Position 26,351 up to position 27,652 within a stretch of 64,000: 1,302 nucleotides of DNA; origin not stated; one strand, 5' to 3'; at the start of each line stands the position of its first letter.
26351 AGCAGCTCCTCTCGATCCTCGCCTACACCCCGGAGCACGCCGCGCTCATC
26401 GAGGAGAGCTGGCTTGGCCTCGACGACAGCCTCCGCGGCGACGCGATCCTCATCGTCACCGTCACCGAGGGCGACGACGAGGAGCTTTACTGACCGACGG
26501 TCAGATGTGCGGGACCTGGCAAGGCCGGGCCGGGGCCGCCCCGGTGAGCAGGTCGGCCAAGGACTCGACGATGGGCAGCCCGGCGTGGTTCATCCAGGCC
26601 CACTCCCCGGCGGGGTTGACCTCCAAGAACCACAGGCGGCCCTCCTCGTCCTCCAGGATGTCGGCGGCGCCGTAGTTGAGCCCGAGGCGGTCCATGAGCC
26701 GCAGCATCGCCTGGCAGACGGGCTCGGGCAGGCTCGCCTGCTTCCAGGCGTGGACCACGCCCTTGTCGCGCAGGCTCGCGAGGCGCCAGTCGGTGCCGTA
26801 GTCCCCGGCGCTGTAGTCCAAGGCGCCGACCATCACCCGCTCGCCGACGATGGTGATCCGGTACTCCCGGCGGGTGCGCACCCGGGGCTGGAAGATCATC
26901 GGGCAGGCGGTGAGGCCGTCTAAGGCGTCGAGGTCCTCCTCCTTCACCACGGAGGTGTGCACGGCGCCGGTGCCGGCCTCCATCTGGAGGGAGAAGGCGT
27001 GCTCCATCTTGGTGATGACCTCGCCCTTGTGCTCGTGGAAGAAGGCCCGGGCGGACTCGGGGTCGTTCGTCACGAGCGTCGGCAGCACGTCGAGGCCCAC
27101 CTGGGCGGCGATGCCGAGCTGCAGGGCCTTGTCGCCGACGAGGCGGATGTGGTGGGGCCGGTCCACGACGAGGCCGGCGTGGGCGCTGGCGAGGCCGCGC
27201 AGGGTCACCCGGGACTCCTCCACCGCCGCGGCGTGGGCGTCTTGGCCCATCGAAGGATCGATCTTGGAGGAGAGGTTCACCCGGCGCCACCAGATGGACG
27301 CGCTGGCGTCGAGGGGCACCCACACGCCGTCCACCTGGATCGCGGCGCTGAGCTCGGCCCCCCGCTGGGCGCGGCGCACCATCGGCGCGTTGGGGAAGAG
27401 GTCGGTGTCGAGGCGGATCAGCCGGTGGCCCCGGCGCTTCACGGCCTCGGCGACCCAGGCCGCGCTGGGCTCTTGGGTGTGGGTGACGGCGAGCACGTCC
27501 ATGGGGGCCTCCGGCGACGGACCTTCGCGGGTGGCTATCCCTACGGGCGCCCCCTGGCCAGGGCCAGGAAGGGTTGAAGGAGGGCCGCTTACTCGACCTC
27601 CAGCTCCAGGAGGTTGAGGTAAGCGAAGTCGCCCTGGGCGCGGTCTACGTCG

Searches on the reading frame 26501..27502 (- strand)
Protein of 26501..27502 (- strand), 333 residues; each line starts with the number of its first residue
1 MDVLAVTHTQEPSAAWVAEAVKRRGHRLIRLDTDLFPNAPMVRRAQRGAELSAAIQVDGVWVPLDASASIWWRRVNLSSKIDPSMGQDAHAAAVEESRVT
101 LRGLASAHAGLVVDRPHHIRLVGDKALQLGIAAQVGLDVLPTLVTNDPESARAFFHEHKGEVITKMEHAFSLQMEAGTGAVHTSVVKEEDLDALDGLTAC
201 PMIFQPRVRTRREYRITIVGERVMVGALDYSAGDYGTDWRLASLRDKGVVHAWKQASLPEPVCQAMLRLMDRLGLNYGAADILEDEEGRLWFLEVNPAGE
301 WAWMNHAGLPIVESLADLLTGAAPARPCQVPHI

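Call 11: search_solved_structures(query=window:26501-27502:-, max_evalue=0.01)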
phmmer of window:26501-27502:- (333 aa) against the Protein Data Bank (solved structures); distinct sequences matched with E-value up to 0.01: 7.
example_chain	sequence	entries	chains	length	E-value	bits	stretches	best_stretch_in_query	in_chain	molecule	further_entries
5ig8_A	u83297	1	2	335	1e-48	169.6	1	4-325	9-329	ATP grasp ligase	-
5ig9_A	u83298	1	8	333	2.8e-47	164.9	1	1-325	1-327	ATP grasp ligase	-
7m4s_A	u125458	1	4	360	1.9e-45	158.9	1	3-319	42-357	AMdnB protein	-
7mgv_A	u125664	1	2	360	2.1e-42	148.8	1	3-328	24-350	CdnC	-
9bou_A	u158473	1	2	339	1.8e-19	73.5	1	1-321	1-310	MvdD-like pre-ATP grasp domain-containing protein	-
7drm_A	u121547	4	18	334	2.2e-08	37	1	15-319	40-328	ATP-grasp domain-containing protein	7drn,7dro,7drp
8evy_B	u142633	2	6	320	0.0012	21.5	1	265-311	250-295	D-alanine--D-alanine ligase B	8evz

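Call 12: search_protein_families(library=ncbifam, proteins=[window:26501-27502:-], max_evalue=0.01)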
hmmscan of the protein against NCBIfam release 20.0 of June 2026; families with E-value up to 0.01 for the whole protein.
window:26501-27502:- (333 aa): 7 families
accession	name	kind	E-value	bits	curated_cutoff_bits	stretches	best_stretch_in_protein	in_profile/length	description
TIGR04184.1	ATPgraspMvdD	equivalog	7.1e-80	268.5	475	1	3-319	1-319/321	MvdD family ATP-grasp ribosomal peptide maturase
TIGR04185.1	ATPgraspMvdC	equivalog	1.3e-68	231.5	425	1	3-319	1-316/318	MvdC family ATP-grasp ribosomal peptide maturase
TIGR04187.1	GRASP_SAV_5884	subfamily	3.3e-58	197.4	350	1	3-320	2-312/312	ATP-grasp ribosomal peptide maturase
TIGR04192.1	GRASP_w_spasm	equivalog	3.9e-14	52.7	230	1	4-306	2-304/318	grasp-with-spasm system ATP-grasp peptide maturase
TIGR00768.1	rimK_fam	subfamily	7.9e-07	28.7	143.4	1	110-306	73-262/276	RimK family alpha-L-glutamate ligase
TIGR02144.1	LysX_arch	equivalog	0.00086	18.5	275.6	1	108-317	70-273/281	lysine biosynthesis protein LysX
NF040720.1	MptN_Meth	equivalog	0.006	15.7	350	0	111-303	88-273/291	tetrahydromethanopterin:alpha-L-glutamate ligase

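Call 39: find_homologous_proteins(query=window:26501-27502:-, max_evalue=1e-30)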
Query window:26501-27502:- (333 aa): 79 proteins with E <= 1e-30 among 8000 candidates.
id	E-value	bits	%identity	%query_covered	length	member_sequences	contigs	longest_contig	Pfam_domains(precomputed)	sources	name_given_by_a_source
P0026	2.8e-219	745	100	100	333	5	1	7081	PF21068.4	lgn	-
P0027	2.7e-200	683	89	100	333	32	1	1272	PF21068.4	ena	-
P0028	1.5e-192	657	87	100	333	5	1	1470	PF21068.4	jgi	jgi:hypothetical protein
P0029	6.5e-117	409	57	100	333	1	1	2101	PF21068.4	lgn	-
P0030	4.0e-112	393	55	100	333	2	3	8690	PF21068.4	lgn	-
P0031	2.8e-111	390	55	100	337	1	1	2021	PF21068.4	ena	-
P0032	1.5e-109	384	58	93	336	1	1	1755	PF21068.4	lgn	-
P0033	5.4e-107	376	53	99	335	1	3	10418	PF21068.4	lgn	-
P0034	3.8e-106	373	53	99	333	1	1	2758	PF21068.4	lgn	-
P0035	1.9e-67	246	42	96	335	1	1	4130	PF21068.4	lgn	-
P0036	1.6e-65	240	43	96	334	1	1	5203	PF21068.4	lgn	-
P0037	2.7e-65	239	44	98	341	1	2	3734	PF21068.4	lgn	-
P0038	3.5e-65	239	43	98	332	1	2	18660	PF21068.4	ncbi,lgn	-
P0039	5.6e-65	238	43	98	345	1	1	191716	PF21068.4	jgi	jgi:MvdD-like protein with pre-ATP grasp domain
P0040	7.1e-64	234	42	98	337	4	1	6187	PF21068.4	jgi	jgi:glutathione synthase/RimK-type ligase-like ATP-grasp enzyme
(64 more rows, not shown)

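Call 41: list_cluster_members(proteins=[P0027, P0026, P0028])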
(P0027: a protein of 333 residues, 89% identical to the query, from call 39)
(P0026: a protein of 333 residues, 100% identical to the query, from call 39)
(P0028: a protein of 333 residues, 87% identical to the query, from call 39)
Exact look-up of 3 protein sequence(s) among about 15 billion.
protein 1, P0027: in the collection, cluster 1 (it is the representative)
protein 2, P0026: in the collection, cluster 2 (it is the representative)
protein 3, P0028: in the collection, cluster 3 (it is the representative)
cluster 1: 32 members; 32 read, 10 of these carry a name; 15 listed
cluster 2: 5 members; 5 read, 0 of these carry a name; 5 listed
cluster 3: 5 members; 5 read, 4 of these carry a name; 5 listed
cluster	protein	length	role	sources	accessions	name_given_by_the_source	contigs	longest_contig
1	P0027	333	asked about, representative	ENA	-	-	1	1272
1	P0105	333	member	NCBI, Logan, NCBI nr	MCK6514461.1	MvdD family ATP-grasp ribosomal peptide maturase [Myxococcota bacterium]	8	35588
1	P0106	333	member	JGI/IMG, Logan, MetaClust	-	\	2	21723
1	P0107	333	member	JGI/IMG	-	glutathione synthase/RimK-type ligase-like ATP-grasp enzyme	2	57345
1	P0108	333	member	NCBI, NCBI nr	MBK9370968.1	MAG: MvdD family ATP-grasp ribosomal peptide maturase [Deltaproteobacteria bacterium] | MvdD family ATP-grasp ribosomal peptide maturase [Deltaproteobacteria bacterium]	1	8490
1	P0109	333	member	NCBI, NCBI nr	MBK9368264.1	MAG: MvdD family ATP-grasp ribosomal peptide maturase [Deltaproteobacteria bacterium] | MvdD family ATP-grasp ribosomal peptide maturase [Deltaproteobacteria bacterium]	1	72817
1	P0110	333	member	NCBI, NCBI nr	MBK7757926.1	MAG: MvdD family ATP-grasp ribosomal peptide maturase [Deltaproteobacteria bacterium] | MvdD family ATP-grasp ribosomal peptide maturase [Deltaproteobacteria bacterium]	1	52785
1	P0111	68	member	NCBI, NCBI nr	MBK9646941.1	MAG: hypothetical protein IPO67_17590 [Deltaproteobacteria bacterium] | hypothetical protein [Deltaproteobacteria bacterium]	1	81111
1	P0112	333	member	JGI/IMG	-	glutathione synthase/RimK-type ligase-like ATP-grasp enzyme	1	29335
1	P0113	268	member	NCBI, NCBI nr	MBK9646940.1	MAG: hypothetical protein IPO67_17585 [Deltaproteobacteria bacterium] | hypothetical protein [Deltaproteobacteria bacterium]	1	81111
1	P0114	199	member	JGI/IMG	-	glutathione synthase/RimK-type ligase-like ATP-grasp enzyme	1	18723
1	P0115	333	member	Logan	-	-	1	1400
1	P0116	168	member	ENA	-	-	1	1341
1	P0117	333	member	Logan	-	-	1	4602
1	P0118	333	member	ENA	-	-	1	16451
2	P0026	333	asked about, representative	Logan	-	-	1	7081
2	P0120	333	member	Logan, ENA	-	-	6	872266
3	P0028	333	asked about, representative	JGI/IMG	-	hypothetical protein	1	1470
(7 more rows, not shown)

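Call 42: find_encoding_contigs(protein=P0120, flank=10000, max_places=2)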
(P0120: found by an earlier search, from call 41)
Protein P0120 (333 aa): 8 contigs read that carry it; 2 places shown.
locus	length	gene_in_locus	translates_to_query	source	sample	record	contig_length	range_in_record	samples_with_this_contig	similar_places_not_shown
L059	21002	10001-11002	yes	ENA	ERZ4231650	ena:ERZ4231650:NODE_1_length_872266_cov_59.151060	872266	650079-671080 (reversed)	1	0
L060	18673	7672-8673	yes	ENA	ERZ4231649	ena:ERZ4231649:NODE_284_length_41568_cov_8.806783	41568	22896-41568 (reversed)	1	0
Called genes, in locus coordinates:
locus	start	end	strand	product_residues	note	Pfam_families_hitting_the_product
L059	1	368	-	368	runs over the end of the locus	PF00486:Trans_reg_C, PF01590:GAF, PF13185:GAF_2, PF13492:GAF_3 (weak)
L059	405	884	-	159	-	PF07366:SnoaL, PF12680:SnoaL_2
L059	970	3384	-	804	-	PF00690:Cation_ATPase_N, PF00122:E1-E2_ATPase, PF00702:Hydrolase, PF13246:Cation_ATPase, PF00689:Cation_ATPase_C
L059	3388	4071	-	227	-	-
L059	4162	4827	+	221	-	PF01712:dNK, PF13238:AAA_18 (weak), PF02223:Thymidylate_kin (faint)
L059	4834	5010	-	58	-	-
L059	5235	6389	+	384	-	-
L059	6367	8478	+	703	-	PF13091:PLDc_2, PF00614:PLDc (weak), PF09335:VTT_dom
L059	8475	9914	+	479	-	PF13472:Lipase_GDSL_2, PF00657:Lipase_GDSL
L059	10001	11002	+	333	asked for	PF21068:ATPgraspMvdD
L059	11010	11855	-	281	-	-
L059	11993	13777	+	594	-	PF00501:AMP-binding, PF23562:AMP-binding_C_3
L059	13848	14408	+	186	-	-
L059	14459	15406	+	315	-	-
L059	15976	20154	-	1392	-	PF17957:Big_7 (faint)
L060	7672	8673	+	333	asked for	PF21068:ATPgraspMvdD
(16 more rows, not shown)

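Call 43: find_encoding_contigs(protein=P0105, flank=10000, max_places=2)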
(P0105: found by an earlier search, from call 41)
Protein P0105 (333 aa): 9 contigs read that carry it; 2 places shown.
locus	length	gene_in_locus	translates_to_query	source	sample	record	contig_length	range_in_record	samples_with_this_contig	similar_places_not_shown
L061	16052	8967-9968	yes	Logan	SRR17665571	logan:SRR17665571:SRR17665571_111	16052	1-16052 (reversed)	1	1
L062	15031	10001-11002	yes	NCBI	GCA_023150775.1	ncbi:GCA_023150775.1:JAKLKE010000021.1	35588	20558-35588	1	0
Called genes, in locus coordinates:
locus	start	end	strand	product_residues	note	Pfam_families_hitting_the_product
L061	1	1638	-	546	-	?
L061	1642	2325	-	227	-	-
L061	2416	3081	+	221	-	PF01712:dNK, PF13238:AAA_18 (weak), PF13671:AAA_33 (faint), PF02223:Thymidylate_kin (faint)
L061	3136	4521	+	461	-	PF02463:SMC_N (faint), PF13175:AAA_15 (faint), PF13476:AAA_23 (weak), PF13304:AAA_21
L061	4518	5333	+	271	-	-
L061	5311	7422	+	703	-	PF13091:PLDc_2, PF00614:PLDc (weak), PF09335:VTT_dom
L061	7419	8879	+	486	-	PF13472:Lipase_GDSL_2, PF00657:Lipase_GDSL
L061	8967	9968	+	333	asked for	PF21068:ATPgraspMvdD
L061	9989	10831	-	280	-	-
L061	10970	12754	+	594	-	PF00501:AMP-binding, PF23562:AMP-binding_C_3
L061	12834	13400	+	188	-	-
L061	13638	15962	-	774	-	PF07693:KAP_NTPase, PF13191:AAA_16 (weak), PF13401:AAA_22 (faint)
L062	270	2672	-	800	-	PF00690:Cation_ATPase_N, PF00122:E1-E2_ATPase, PF00702:Hydrolase, PF13246:Cation_ATPase, PF00689:Cation_ATPase_C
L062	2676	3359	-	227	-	-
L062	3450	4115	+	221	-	PF01712:dNK, PF13238:AAA_18 (weak), PF13671:AAA_33 (faint), PF02223:Thymidylate_kin (faint)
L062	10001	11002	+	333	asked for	PF21068:ATPgraspMvdD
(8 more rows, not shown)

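Call 44: search_solved_structures(query=window:26501-27502:-, max_evalue=1e-15, show_alignments=5)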
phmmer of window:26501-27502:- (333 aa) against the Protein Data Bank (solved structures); distinct sequences matched with E-value up to 1e-15: 5.
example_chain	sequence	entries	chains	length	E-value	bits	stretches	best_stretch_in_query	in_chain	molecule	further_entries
5ig8_A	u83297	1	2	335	1e-48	169.6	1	4-325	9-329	ATP grasp ligase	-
5ig9_A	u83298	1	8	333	2.8e-47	164.9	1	1-325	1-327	ATP grasp ligase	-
7m4s_A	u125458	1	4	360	1.9e-45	158.9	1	3-319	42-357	AMdnB protein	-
7mgv_A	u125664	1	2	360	2.1e-42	148.8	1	3-328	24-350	CdnC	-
9bou_A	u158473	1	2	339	1.8e-19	73.5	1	1-321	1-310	MvdD-like pre-ATP grasp domain-containing protein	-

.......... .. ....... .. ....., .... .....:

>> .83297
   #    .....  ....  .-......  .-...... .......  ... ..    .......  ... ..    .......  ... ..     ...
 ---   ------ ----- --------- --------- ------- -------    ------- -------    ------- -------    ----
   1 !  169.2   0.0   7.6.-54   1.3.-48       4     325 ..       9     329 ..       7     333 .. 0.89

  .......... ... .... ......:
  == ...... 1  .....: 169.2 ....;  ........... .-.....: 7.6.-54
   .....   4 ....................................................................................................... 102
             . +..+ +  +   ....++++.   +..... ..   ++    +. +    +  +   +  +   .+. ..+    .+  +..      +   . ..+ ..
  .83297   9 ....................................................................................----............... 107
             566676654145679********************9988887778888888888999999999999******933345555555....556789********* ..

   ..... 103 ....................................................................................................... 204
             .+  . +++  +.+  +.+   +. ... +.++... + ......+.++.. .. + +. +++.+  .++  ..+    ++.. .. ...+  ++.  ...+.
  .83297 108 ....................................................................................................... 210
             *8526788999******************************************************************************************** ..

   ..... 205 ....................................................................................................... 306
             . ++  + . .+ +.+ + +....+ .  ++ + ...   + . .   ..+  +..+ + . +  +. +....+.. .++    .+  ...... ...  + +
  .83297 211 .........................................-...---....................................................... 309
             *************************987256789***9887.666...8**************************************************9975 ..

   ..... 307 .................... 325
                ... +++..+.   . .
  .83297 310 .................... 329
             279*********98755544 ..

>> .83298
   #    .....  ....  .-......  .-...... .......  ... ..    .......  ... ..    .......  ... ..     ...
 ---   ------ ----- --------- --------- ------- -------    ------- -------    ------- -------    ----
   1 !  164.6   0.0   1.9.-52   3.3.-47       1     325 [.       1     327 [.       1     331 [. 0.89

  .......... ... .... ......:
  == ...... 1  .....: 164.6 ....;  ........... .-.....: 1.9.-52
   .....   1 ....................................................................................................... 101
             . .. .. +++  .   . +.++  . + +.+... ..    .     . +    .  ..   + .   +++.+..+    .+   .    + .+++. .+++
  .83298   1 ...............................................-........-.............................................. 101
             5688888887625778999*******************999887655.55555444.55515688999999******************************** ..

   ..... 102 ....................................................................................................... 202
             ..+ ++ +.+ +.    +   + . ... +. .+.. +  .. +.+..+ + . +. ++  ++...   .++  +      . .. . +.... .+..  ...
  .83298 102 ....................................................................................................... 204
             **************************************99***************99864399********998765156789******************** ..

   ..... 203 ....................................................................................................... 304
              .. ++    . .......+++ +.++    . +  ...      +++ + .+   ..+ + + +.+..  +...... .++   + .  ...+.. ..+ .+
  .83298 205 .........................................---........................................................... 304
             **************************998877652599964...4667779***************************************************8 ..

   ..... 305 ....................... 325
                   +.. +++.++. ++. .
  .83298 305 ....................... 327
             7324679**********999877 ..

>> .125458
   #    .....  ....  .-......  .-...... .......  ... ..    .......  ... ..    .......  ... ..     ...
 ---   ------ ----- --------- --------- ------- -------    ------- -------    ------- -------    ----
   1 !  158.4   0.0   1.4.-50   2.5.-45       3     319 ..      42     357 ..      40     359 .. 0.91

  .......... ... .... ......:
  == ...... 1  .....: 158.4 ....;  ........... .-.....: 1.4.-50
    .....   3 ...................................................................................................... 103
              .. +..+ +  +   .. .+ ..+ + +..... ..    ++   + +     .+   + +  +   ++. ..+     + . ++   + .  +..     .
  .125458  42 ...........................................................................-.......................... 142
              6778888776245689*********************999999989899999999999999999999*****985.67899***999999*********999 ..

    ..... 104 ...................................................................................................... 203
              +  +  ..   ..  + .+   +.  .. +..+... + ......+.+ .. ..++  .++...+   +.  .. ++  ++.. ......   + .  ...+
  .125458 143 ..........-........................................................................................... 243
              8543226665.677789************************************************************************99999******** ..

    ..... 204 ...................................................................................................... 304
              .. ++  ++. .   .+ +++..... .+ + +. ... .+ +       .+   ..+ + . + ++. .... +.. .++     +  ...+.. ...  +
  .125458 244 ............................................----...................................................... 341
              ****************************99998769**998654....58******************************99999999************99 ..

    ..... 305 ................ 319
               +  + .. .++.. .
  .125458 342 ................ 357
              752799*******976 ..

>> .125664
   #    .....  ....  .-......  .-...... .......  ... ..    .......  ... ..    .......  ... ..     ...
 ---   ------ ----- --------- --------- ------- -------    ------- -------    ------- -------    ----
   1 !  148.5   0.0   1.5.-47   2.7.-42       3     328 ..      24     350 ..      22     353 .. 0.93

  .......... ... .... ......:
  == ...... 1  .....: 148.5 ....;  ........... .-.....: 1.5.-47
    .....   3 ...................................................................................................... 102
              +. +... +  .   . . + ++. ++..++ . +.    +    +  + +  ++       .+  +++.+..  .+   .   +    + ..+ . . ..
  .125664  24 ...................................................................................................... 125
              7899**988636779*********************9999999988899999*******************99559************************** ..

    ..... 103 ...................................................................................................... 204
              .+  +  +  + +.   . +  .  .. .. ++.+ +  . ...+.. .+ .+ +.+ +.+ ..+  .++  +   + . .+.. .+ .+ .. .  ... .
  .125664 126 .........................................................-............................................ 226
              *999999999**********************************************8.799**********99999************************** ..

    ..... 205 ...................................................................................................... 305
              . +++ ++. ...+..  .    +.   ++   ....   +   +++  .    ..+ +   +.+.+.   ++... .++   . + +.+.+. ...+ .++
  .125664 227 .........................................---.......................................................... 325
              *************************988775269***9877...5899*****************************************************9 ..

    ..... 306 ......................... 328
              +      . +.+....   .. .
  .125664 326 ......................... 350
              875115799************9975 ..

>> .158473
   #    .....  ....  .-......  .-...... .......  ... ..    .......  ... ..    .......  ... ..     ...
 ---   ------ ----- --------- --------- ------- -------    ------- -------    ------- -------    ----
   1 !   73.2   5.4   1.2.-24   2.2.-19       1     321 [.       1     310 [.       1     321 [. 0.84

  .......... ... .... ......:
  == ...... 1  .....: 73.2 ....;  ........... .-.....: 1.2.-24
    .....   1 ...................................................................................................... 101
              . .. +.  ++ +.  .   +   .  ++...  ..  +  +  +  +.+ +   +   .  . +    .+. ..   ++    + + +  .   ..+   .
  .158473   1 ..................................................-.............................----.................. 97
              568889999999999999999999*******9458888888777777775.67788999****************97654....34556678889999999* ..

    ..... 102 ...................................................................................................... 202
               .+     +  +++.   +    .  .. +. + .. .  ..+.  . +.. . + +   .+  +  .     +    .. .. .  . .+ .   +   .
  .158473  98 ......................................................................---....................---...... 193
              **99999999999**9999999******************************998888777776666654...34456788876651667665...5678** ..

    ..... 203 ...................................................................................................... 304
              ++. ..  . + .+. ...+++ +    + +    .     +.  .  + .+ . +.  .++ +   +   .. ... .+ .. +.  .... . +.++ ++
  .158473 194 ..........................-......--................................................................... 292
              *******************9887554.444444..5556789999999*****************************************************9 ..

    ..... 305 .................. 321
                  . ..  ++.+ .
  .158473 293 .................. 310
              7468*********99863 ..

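Call 79: find_encoding_contigs(protein=P0032, flank=5000, max_places=3)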
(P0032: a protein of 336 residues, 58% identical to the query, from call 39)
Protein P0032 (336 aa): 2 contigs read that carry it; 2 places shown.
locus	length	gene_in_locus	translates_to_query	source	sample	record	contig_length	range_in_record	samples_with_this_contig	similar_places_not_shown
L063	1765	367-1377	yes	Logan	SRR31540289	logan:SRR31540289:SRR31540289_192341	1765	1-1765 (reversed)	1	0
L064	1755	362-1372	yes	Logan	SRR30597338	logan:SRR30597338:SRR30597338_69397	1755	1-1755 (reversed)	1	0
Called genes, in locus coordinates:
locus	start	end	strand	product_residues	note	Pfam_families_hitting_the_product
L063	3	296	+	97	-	?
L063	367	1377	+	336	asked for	PF21068:ATPgraspMvdD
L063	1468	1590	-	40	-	-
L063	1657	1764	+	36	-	?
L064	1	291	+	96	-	?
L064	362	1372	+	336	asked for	PF21068:ATPgraspMvdD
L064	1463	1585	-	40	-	-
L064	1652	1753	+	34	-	?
